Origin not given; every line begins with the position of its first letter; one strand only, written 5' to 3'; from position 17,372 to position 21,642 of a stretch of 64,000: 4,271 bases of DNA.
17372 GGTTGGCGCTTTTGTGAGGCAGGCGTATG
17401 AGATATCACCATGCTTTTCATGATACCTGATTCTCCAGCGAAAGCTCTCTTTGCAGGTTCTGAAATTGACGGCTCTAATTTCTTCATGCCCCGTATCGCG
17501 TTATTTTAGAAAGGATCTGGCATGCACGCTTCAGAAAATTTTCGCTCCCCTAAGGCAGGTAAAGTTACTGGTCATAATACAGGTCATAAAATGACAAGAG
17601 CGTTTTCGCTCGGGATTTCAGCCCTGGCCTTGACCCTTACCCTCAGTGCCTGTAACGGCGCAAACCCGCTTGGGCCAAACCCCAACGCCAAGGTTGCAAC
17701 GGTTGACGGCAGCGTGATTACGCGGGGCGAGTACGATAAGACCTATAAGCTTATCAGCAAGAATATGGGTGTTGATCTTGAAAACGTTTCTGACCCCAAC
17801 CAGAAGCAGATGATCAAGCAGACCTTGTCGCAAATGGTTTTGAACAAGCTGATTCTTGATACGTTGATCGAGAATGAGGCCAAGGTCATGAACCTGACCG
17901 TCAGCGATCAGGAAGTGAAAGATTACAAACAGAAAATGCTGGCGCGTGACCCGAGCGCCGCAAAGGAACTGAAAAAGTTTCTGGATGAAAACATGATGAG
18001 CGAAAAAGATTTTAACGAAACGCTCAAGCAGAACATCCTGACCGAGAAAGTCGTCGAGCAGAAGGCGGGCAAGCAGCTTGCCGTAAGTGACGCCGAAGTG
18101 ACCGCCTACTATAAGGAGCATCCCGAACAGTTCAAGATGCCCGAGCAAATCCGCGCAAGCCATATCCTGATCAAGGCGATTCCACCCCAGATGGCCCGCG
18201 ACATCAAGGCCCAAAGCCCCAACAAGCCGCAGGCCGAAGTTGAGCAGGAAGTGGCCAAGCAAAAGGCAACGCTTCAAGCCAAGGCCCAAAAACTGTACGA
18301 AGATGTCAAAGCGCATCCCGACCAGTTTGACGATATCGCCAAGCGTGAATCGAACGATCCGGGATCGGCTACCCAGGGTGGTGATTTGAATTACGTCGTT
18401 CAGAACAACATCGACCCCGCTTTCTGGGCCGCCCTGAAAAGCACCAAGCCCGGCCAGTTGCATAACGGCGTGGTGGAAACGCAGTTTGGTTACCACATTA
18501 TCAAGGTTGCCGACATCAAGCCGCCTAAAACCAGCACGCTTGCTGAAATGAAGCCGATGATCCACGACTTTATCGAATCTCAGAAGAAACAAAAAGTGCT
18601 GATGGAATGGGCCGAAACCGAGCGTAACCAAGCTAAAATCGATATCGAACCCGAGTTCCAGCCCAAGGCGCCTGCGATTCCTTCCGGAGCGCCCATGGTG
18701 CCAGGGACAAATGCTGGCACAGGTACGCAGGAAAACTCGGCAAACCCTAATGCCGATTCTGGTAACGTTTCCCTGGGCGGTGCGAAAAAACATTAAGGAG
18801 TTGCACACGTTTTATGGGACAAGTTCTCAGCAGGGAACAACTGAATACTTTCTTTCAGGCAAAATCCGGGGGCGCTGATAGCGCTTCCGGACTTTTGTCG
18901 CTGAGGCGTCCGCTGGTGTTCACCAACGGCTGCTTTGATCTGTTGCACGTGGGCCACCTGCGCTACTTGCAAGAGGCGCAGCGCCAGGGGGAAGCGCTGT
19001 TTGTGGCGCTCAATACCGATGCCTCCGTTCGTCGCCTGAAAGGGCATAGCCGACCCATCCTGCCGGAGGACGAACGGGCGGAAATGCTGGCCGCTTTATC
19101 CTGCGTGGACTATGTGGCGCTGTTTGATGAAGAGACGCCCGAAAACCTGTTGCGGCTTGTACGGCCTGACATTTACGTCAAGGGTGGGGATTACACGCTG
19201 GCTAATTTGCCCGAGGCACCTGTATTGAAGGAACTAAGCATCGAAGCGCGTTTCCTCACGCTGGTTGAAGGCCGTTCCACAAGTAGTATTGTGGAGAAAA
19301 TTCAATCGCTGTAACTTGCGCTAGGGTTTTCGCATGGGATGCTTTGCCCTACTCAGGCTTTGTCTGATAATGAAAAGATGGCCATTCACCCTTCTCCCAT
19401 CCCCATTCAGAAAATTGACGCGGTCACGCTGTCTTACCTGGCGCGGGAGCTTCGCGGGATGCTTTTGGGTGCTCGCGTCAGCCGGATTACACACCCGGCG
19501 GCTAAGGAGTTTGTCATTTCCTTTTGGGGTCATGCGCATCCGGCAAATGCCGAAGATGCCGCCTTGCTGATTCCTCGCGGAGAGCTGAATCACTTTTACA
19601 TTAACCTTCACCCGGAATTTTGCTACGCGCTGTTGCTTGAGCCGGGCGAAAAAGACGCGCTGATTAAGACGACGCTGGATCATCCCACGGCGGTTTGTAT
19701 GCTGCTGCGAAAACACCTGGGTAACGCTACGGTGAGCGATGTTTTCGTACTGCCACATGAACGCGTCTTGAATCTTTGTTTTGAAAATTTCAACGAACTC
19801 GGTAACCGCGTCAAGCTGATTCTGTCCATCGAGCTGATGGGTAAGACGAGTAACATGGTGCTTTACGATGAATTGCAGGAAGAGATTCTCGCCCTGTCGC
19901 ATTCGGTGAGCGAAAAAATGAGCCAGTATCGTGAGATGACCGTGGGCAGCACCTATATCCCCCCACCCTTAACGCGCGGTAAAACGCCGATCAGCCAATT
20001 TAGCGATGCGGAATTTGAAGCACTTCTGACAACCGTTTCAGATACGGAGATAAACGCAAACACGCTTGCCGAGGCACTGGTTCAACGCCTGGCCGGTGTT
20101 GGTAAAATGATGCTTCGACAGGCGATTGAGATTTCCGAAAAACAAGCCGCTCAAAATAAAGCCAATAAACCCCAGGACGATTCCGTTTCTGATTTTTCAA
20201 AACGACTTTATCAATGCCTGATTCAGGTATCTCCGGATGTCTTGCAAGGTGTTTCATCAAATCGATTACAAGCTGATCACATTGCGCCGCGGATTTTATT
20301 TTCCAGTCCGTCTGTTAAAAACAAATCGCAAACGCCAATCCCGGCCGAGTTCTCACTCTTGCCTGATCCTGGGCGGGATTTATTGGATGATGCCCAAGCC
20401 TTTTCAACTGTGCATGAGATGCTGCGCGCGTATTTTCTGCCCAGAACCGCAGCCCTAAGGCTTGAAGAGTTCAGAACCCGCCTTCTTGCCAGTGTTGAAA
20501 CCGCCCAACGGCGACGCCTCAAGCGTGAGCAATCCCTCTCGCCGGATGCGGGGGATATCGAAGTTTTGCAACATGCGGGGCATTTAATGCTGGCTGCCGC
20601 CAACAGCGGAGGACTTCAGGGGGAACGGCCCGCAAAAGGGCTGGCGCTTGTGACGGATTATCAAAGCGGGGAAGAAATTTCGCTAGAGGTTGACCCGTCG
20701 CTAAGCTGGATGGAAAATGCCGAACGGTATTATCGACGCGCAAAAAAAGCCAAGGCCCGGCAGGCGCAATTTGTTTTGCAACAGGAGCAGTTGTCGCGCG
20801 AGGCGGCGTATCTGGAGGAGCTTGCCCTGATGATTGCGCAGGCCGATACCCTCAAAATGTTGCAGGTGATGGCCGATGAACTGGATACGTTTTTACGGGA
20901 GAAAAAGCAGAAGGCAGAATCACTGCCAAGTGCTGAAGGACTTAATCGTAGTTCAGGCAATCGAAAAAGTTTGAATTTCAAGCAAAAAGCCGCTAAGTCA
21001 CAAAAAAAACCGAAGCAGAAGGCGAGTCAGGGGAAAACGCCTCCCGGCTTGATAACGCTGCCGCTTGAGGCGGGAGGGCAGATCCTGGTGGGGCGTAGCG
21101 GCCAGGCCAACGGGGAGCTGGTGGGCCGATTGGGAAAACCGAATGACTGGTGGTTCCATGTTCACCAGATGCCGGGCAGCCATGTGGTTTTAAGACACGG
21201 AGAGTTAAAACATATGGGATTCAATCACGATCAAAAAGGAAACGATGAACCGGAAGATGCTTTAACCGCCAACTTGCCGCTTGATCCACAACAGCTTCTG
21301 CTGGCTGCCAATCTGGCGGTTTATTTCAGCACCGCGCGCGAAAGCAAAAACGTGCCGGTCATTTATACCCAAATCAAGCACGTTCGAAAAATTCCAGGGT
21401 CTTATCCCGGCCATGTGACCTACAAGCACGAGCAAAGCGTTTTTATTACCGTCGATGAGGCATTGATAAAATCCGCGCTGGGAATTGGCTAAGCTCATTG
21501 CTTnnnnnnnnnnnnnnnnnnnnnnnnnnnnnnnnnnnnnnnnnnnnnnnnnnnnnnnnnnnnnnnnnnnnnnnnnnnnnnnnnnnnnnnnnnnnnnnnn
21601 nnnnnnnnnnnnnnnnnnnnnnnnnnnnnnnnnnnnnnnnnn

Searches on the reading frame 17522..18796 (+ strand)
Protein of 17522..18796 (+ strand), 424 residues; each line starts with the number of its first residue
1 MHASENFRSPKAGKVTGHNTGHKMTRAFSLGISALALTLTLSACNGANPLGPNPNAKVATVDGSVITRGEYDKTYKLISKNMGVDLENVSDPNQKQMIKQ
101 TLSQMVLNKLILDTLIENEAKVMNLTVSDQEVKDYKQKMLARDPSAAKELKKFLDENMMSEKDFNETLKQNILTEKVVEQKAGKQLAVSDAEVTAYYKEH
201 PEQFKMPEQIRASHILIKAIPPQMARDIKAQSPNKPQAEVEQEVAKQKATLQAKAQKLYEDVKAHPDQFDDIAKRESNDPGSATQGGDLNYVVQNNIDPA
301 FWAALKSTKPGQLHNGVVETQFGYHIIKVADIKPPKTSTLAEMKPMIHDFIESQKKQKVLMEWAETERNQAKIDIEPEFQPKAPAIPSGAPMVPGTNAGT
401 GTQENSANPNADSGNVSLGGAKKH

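Call 30: search_protein_families(library=pfam, proteins=[window:17522-18796:+], max_evalue=0.00001)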
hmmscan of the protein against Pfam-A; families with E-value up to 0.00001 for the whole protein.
window:17522-18796:+ (424 aa): 6 families
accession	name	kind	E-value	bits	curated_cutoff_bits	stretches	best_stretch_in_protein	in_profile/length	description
PF13616.12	Rotamase_3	-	5e-22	79.1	22.5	1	205-332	11-115/116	PPIC-type PPIASE domain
PF00639.27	Rotamase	-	3.1e-21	76.6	21.7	1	243-330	10-96/97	PPIC-type PPIASE domain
PF13624.11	SurA_N_3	-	7e-19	68.7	27.2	1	43-177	27-161/162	SurA-like N-terminal domain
PF13623.11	SurA_N_2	-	1e-15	58.3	28.5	1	50-138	35-121/145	SurA-like N-terminal domain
PF13145.12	Rotamase_2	-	2e-15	58.1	27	1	188-345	1-121/121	PPIC-type PPIASE domain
PF09312.16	SurA_N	-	1.9e-07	31.7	30.8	1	58-177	5-117/118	SurA N-terminal domain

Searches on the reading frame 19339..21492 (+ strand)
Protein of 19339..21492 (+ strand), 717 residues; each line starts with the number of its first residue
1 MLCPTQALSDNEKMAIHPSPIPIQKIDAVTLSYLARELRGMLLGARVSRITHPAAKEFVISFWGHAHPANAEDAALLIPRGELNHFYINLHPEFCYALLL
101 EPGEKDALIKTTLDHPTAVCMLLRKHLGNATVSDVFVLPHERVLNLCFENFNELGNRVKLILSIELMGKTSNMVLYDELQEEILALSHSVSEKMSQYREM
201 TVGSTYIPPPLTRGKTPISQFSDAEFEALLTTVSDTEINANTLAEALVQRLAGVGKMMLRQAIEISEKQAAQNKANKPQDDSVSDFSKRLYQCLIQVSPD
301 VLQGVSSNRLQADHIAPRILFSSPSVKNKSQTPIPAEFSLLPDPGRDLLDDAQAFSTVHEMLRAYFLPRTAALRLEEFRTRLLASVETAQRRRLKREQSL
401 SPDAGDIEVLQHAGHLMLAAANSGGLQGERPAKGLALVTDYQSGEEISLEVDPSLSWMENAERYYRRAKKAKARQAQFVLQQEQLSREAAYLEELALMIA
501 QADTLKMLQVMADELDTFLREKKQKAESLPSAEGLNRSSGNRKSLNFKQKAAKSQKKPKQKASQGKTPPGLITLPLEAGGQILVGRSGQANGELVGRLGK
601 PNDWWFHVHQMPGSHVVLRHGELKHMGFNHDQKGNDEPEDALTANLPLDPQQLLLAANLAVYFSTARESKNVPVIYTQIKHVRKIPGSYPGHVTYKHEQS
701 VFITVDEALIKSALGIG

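Call 30: search_protein_families(library=pfam, proteins=[window:19339-21492:+], max_evalue=0.00001)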
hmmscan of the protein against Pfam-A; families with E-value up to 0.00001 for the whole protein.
window:19339-21492:+ (717 aa): 2 families
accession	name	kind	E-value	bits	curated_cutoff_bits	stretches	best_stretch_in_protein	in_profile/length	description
PF05833.16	NFACT_N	-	1.3e-60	205.9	31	1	27-527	1-451/456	NFACT N-terminal and middle domains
PF05670.18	NFACT-R_1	-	5e-08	33.9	29.8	1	581-687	12-98/112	NFACT protein RNA binding domain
